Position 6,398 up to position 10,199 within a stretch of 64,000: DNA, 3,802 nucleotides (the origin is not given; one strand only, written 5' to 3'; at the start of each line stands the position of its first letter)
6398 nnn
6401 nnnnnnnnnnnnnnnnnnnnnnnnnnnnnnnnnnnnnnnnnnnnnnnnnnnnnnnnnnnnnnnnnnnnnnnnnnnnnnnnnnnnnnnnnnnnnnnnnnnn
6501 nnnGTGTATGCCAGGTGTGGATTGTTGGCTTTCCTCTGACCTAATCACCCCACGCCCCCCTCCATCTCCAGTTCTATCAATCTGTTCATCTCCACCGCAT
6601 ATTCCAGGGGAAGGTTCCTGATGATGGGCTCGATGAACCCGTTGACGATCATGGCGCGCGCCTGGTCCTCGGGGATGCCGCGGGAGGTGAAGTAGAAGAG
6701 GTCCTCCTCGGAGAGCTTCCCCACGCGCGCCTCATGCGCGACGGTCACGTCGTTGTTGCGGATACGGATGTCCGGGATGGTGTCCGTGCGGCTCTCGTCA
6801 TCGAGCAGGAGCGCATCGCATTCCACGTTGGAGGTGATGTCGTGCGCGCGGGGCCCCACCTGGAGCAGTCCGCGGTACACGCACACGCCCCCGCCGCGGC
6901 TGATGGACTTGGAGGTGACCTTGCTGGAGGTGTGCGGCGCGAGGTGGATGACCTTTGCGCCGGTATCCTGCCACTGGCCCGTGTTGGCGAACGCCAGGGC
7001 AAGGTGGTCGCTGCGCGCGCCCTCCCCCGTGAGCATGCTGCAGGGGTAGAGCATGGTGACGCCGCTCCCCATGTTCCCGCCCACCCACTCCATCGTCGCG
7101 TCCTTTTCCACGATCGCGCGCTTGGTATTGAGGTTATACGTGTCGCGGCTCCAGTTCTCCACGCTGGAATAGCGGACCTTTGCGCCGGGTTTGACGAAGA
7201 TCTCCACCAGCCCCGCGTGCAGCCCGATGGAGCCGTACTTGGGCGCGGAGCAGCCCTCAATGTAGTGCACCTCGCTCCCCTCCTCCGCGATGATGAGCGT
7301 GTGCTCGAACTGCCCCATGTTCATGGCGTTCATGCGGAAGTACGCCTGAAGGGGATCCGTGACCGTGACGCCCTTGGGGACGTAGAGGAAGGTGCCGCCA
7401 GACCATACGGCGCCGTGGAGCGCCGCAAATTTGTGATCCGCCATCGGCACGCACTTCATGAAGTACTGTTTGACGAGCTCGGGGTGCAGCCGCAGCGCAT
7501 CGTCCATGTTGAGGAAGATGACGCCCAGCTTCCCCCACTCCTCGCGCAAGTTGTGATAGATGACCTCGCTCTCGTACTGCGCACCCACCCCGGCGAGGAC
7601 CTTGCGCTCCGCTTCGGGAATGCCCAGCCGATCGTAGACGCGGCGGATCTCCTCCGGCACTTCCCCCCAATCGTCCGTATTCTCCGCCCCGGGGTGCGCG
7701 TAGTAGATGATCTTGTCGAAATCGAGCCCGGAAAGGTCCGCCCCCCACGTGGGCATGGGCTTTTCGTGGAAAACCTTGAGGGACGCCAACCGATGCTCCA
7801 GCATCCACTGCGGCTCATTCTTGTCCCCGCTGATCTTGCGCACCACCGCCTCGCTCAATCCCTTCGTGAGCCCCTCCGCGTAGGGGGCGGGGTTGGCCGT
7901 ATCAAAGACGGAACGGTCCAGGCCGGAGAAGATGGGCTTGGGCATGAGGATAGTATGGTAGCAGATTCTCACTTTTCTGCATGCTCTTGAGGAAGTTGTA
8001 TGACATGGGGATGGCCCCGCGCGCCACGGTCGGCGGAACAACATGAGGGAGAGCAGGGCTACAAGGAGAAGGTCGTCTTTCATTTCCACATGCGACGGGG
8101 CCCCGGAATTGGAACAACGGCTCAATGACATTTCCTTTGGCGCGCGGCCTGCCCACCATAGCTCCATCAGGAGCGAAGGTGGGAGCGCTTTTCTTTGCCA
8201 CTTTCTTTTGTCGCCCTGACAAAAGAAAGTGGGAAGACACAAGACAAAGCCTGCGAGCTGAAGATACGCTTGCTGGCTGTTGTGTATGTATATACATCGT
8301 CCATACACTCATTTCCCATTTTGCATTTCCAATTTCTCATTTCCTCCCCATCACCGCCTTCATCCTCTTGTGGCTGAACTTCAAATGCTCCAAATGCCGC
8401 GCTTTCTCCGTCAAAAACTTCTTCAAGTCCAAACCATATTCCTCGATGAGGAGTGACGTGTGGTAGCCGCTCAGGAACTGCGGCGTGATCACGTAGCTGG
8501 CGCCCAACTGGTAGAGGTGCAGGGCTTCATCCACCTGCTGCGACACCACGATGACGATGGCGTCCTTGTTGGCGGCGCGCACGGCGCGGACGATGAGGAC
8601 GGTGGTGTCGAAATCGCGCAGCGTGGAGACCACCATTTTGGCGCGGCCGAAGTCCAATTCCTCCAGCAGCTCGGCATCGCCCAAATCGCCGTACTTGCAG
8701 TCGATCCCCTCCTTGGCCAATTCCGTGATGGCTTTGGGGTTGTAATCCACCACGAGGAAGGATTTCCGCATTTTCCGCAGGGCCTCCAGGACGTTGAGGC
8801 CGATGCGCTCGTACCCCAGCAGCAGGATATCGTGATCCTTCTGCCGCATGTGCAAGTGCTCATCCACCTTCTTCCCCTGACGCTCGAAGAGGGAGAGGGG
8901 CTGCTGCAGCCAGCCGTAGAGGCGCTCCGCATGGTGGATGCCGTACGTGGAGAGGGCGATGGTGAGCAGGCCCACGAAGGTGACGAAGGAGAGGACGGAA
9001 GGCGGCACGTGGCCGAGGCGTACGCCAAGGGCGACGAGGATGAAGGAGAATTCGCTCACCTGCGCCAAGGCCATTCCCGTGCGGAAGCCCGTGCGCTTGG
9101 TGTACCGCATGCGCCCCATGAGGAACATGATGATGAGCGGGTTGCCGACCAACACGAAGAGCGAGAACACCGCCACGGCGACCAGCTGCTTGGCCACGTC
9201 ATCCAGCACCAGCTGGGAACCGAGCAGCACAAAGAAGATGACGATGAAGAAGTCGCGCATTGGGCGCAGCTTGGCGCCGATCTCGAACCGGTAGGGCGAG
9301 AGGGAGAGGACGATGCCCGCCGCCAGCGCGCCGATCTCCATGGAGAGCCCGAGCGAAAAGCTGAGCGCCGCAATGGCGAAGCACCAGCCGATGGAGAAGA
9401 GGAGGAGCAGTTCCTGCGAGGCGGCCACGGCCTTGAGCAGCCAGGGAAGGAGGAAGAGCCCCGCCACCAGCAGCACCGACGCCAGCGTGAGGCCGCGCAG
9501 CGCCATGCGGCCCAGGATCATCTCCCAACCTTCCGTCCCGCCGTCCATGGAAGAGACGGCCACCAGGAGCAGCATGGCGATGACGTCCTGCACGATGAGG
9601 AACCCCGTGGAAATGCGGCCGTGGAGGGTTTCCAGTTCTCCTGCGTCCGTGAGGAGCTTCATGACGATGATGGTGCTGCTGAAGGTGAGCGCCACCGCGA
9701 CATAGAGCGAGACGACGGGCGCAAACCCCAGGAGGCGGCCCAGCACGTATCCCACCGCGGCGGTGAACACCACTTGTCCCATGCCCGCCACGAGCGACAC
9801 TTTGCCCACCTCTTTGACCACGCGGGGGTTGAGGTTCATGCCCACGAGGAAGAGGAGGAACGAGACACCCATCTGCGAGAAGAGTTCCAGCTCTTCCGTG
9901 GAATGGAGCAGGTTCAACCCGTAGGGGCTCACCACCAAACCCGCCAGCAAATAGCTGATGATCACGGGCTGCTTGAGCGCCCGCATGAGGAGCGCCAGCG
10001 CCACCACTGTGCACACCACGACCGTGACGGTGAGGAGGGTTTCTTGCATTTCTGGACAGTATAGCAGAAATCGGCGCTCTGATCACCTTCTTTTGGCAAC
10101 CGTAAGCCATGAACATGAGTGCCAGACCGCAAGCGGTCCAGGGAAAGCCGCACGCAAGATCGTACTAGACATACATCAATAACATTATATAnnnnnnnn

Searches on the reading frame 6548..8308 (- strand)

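Call 35: search_protein_families(library=pfam, proteins=[window:6548-8308:-], max_evalue=0.001)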
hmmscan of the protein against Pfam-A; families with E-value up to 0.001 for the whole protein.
window:6548-8308:- (587 aa): 2 families
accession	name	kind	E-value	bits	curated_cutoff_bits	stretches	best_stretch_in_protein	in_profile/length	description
PF01458.23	SUFBD_core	-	2.6e-83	279.5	27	1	324-558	1-232/232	SUF system FeS cluster assembly, SufBD core domain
PF19295.5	SufBD_N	-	3e-08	33.9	23.5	1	261-321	111-171/172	SufBD protein N-terminal region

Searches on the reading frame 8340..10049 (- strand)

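Call 35: search_protein_families(library=pfam, proteins=[window:8340-10049:-], max_evalue=0.001)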
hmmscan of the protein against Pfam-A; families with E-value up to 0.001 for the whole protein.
window:8340-10049:- (570 aa): 2 families
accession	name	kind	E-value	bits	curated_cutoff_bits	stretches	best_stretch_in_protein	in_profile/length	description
PF00999.27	Na_H_Exchanger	-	1.5e-55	189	26.2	1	14-367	4-365/375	Sodium/hydrogen exchanger, transmembrane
PF02254.24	TrkA_N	-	5.5e-21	75.5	23.8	1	408-523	1-116/116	TrkA-N domain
